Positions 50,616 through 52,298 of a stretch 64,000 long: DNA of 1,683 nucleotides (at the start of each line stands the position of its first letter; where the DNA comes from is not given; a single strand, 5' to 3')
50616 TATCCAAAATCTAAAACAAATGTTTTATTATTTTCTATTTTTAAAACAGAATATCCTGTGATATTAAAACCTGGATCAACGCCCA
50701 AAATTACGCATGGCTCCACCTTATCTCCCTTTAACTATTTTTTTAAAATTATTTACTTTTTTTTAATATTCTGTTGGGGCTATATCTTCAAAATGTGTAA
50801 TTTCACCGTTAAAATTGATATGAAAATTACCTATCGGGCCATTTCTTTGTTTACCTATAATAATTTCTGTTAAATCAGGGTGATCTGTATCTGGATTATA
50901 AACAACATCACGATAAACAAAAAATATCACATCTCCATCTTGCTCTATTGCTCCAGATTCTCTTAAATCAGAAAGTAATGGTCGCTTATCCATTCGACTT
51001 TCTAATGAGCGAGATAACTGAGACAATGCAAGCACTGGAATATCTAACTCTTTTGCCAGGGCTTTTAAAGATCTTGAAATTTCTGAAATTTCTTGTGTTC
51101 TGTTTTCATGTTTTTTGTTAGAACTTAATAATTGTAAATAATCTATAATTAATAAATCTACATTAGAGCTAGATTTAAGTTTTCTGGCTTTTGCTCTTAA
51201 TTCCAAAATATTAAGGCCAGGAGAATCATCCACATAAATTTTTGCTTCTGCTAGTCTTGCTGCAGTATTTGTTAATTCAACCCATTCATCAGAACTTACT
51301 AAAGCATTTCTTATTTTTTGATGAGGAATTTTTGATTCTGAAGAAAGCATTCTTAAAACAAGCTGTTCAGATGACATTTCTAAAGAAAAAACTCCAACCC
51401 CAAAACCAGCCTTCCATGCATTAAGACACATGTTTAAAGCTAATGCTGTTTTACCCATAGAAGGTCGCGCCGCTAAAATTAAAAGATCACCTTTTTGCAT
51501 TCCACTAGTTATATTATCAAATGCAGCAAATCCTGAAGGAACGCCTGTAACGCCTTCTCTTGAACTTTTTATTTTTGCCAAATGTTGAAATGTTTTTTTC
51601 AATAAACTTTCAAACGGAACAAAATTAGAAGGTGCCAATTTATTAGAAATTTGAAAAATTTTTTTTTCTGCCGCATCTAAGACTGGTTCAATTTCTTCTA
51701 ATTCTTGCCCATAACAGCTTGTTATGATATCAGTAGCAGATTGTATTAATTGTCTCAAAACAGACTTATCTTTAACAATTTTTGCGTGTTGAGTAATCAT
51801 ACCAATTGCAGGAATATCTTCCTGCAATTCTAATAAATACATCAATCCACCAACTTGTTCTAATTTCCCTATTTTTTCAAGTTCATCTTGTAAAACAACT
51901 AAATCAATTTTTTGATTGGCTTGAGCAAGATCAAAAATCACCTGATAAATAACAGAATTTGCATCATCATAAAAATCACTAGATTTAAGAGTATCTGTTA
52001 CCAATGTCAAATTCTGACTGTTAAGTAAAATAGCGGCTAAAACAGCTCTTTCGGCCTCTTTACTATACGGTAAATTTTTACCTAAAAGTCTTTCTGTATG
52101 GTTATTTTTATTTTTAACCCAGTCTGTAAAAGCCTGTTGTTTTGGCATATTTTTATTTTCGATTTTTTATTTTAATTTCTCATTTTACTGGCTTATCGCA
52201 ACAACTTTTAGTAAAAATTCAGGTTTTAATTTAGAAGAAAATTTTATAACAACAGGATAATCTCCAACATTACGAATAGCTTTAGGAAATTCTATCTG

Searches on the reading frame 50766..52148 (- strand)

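Call 94: search_protein_families(library=pfam, proteins=[window:50766-52148:-], max_evalue=0.00001)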
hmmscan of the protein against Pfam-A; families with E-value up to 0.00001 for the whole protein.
window:50766-52148:- (461 aa): 3 families
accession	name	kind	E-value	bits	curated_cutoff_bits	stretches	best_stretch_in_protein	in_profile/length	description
PF03796.21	DnaB_C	-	9e-104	346.8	27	1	202-455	1-255/255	DnaB-like helicase C terminal domain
PF00772.26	DnaB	-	5.2e-28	97.5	23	1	26-127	2-103/103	DnaB-like helicase N terminal domain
PF13481.12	AAA_25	-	1.7e-10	41.3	27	1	217-378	29-190/195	AAA domain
